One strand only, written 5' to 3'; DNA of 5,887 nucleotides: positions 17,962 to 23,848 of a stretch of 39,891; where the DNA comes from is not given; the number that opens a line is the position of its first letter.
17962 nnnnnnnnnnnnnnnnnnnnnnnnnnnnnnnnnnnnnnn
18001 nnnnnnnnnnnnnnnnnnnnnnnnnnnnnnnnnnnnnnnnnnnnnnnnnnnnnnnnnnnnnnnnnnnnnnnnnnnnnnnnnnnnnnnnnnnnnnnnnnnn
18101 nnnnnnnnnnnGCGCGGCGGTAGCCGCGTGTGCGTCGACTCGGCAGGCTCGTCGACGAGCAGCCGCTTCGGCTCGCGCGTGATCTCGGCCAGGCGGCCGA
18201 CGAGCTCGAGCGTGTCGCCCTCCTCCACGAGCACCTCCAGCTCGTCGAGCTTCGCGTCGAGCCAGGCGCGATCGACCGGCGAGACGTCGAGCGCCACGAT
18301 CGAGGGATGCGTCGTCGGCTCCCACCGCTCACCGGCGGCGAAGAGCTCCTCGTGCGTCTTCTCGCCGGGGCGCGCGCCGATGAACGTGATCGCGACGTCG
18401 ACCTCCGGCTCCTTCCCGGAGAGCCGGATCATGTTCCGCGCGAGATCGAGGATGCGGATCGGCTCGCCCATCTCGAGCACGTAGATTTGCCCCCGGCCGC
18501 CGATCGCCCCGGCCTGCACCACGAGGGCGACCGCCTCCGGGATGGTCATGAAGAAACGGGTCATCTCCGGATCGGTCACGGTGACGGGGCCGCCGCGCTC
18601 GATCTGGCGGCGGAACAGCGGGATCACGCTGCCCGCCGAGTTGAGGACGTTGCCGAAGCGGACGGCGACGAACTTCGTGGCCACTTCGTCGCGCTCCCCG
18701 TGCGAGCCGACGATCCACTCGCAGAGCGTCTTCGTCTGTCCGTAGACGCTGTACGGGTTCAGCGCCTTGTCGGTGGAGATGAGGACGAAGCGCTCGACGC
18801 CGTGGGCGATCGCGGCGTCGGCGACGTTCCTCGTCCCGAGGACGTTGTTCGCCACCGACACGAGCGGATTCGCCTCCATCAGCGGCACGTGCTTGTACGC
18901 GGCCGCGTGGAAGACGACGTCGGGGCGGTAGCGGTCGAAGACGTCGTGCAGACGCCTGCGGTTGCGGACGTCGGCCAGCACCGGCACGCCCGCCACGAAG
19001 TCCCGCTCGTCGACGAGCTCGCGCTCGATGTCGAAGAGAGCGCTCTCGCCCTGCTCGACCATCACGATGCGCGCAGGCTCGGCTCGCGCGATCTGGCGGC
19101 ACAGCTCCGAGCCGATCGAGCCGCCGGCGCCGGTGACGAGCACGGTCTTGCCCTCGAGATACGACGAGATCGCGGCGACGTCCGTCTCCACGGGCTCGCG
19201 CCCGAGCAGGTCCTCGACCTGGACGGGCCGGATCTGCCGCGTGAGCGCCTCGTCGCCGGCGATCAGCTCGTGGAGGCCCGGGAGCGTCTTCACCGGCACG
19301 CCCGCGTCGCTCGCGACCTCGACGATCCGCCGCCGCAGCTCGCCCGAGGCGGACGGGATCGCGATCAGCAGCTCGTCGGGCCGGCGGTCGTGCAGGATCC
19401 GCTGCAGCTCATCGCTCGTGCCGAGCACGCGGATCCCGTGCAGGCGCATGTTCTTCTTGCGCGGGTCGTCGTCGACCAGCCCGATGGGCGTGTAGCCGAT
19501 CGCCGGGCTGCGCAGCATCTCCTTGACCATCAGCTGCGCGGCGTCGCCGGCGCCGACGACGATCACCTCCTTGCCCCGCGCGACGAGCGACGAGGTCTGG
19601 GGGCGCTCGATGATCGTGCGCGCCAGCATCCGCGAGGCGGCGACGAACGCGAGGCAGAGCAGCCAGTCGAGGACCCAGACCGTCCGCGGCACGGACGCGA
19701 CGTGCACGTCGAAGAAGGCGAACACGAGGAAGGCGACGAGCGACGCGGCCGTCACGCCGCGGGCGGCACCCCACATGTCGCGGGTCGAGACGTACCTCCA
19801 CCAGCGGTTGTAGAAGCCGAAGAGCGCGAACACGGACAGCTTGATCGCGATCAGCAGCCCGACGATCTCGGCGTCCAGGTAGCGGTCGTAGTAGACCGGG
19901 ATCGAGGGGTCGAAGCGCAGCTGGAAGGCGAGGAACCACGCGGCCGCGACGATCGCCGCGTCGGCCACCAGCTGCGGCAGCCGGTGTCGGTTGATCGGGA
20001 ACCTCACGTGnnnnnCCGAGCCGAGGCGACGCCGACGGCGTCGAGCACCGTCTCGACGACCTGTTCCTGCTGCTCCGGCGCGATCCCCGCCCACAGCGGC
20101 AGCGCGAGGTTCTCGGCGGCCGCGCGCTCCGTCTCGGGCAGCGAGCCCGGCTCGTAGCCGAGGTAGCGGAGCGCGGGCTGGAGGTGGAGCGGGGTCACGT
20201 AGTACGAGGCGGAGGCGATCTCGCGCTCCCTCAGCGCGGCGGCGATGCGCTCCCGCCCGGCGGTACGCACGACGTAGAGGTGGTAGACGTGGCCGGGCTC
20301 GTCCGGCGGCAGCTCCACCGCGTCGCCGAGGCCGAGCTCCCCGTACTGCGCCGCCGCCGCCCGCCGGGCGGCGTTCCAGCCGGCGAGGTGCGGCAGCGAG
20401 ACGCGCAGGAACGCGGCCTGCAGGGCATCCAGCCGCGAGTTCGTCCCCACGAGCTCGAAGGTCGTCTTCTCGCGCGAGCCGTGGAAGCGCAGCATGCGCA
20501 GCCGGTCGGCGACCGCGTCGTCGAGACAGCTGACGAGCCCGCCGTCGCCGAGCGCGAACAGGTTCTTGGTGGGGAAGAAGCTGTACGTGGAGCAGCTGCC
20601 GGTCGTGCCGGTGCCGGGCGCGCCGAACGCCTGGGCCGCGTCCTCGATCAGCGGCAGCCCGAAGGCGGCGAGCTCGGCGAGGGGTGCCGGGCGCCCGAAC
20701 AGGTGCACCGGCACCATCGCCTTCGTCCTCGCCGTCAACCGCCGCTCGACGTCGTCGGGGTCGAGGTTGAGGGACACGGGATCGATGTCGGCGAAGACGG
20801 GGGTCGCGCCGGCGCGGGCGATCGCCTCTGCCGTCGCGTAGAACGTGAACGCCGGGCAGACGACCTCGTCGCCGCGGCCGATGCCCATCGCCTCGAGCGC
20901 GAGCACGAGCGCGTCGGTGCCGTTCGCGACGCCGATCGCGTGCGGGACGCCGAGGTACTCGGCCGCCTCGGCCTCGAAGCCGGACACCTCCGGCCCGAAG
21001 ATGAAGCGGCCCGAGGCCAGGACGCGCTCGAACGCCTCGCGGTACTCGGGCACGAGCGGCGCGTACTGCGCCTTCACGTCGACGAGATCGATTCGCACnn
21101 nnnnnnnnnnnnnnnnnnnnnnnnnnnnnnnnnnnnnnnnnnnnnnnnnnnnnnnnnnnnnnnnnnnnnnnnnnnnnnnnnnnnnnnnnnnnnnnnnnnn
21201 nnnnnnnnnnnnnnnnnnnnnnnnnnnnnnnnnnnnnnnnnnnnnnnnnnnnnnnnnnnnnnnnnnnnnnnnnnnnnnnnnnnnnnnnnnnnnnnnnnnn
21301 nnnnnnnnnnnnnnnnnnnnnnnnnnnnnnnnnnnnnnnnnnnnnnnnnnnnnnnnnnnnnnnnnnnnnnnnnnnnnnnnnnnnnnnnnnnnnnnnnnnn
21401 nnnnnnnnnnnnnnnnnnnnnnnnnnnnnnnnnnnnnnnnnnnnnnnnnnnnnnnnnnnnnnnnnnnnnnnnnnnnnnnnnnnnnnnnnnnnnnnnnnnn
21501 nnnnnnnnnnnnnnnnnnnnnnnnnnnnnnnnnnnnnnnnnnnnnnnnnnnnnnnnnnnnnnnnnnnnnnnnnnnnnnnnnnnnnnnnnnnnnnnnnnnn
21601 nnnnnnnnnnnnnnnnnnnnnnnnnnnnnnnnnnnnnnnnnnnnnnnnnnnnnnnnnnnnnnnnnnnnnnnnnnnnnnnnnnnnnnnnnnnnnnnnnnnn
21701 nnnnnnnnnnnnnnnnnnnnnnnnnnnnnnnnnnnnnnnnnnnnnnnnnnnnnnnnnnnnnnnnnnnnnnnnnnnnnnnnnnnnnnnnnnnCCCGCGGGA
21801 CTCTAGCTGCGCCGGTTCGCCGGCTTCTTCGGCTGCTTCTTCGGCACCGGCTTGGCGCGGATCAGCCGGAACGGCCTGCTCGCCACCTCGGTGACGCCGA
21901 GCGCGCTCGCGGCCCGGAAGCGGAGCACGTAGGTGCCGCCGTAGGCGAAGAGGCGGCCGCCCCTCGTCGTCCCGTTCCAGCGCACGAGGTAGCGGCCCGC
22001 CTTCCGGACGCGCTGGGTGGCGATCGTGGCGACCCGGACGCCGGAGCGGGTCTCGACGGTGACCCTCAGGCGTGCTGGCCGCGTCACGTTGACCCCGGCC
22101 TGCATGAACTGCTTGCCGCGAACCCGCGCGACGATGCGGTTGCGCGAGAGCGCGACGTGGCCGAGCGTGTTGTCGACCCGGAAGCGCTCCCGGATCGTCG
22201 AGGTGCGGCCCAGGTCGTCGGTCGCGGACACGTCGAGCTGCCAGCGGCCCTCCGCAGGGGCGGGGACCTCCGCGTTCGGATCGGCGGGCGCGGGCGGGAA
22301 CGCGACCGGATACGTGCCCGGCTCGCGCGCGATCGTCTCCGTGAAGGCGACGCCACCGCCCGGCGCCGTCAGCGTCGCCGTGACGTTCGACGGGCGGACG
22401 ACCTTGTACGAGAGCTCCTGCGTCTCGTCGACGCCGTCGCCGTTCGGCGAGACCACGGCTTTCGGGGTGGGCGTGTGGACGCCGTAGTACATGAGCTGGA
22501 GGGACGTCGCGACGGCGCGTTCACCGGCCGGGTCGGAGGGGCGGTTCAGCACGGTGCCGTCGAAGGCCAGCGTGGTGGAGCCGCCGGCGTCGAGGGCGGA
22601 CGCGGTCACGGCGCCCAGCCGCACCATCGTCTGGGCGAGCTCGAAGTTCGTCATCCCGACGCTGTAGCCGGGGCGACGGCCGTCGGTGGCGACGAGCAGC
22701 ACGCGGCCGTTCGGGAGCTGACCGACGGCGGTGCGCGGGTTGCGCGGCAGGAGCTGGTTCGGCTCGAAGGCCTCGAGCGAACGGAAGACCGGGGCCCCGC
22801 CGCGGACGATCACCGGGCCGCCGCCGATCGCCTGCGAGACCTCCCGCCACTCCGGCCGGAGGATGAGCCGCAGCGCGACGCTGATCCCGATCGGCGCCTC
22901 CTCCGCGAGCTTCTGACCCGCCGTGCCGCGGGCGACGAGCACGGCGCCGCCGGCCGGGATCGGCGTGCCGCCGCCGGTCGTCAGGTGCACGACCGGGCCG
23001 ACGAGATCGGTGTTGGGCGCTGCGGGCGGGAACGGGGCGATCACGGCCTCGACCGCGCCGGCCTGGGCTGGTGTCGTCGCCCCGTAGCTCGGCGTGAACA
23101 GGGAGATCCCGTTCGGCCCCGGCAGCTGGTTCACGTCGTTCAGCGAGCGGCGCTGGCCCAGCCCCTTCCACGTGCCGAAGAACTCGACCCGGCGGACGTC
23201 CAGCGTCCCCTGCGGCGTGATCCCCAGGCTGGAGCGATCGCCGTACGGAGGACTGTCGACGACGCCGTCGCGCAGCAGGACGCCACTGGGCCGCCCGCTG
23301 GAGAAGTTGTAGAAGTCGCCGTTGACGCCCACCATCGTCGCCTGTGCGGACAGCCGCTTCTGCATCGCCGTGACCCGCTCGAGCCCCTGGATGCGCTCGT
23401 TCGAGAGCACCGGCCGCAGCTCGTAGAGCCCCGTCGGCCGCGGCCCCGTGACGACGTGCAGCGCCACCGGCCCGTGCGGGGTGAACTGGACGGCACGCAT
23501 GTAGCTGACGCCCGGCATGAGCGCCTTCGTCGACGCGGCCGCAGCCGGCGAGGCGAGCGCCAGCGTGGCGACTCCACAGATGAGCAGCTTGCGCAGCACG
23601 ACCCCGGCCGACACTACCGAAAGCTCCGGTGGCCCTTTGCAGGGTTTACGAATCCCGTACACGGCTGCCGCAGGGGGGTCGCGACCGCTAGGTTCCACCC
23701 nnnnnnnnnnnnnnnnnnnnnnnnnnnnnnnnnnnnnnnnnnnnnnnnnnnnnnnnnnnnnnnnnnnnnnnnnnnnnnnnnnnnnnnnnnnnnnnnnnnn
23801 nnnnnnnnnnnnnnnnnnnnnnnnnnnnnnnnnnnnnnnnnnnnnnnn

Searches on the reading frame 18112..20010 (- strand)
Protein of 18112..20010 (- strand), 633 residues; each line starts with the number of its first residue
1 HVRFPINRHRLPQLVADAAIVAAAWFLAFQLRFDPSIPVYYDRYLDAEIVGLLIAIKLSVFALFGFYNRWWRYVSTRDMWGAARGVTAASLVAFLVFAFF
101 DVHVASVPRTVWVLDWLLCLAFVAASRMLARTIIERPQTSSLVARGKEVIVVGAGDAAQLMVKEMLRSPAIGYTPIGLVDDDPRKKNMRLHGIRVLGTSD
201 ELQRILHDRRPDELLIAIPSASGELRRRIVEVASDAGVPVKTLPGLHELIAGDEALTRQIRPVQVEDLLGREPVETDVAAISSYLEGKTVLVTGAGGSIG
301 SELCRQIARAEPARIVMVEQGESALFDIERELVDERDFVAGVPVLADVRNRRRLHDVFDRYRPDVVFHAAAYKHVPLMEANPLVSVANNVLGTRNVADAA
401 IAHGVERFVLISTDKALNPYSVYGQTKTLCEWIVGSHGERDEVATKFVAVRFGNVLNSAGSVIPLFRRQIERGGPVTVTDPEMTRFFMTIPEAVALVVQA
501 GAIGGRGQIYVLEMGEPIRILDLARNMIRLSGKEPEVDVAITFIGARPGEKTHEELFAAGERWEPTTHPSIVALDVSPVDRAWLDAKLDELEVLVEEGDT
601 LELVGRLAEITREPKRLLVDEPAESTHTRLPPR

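Call 13: search_protein_families(library=pfam, proteins=[window:18112-20010:-], max_evalue=0.001)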
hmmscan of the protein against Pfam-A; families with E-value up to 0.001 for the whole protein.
window:18112-20010:- (633 aa): 9 families
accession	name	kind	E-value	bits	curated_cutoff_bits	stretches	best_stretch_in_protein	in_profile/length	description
PF02719.21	Polysacc_synt_2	-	6.7e-114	380.4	20.2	1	290-573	1-290/293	Polysaccharide biosynthesis protein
PF01370.27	Epimerase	-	2e-25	90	20.9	1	290-510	1-237/240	NAD dependent epimerase/dehydratase family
PF04321.23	RmlD_sub_bind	-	3e-16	59.8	27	1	289-460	2-156/287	RmlD substrate binding domain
PF16363.11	GDP_Man_Dehyd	-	7.8e-16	58.9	27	1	291-442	1-172/332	GDP-mannose 4,6 dehydratase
PF13727.12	CoA_binding_3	-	1.9e-14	54.5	25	1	63-243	2-174/175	CoA-binding domain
PF01073.25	3Beta_HSD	-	4.3e-10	39.5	22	1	291-419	1-122/280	3-beta hydroxysteroid dehydrogenase/isomerase family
PF13460.12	NAD_binding_10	-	1.6e-05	25.3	27.2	1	294-418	1-103/184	NAD(P)H-binding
PF00106.31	adh_short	-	0.00013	21.9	26.6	1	288-360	1-70/195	short chain dehydrogenase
PF07993.18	NAD_binding_4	-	0.00053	19.7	20.1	0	364-419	90-142/258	Male sterility protein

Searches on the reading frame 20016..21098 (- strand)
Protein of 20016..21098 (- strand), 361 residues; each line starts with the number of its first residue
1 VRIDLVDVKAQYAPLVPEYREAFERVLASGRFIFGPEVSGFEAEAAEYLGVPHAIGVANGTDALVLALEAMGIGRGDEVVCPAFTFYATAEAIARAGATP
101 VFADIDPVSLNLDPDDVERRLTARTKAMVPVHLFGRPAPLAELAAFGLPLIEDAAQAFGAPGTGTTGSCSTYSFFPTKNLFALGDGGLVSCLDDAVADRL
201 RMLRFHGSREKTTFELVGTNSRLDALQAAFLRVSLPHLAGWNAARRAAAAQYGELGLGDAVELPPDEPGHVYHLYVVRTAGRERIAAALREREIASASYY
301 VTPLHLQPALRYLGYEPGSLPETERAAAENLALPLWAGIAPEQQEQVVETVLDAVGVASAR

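Call 13: search_protein_families(library=pfam, proteins=[window:20016-21098:-], max_evalue=0.001)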
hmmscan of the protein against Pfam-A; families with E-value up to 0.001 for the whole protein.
window:20016-21098:- (361 aa): 2 families
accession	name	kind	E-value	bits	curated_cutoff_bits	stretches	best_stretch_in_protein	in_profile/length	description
PF01041.23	DegT_DnrJ_EryC1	-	9.9e-98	328.1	19.8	1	18-351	6-359/360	DegT/DnrJ/EryC1/StrS aminotransferase family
PF00155.27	Aminotran_1_2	-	1.7e-06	27.9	19.7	1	16-129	19-151/361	Aminotransferase class I and II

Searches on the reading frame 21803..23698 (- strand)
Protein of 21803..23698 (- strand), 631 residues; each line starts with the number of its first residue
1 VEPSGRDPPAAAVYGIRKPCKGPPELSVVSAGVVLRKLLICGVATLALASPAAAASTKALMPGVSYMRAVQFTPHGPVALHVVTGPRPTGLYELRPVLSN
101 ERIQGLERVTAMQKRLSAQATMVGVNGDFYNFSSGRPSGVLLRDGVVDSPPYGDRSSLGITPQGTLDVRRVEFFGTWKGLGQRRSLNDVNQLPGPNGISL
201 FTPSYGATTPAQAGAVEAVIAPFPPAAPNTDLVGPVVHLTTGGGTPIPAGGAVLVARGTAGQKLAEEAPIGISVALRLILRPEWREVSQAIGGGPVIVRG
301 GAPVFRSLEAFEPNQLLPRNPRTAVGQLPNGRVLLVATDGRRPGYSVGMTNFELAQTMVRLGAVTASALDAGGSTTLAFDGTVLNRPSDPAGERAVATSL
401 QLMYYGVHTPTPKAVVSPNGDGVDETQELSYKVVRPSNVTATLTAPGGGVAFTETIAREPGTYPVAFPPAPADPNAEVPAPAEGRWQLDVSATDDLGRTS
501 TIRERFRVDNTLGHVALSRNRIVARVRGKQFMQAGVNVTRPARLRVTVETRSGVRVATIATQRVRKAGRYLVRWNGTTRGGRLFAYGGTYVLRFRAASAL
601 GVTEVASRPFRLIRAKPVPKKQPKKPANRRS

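Call 3: search_protein_families(library=pfam, proteins=[window:21803-23698:-], max_evalue=0.01)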
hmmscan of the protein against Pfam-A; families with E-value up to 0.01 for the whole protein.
window:21803-23698:- (631 aa): 2 families
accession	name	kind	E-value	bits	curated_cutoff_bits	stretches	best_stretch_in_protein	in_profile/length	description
PF09992.14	NAGPA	-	2.7e-31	109.5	25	1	281-400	56-166/169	Phosphodiester glycosidase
PF13860.13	FlgD_ig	-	0.0036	17.7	27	0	533-591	13-70/79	FlgD Ig-like domain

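Call 4: search_protein_families(library=ncbifam, proteins=[window:21803-23698:-], max_evalue=0.01)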
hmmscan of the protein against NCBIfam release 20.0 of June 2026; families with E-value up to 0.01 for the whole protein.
window:21803-23698:- (631 aa): 1 family
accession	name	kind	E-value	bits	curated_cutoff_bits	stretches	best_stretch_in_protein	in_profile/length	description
NF005176.1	PRK06655.1-1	equivalog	0.0087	16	230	0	533-598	87-151/197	flagellar hook assembly protein FlgD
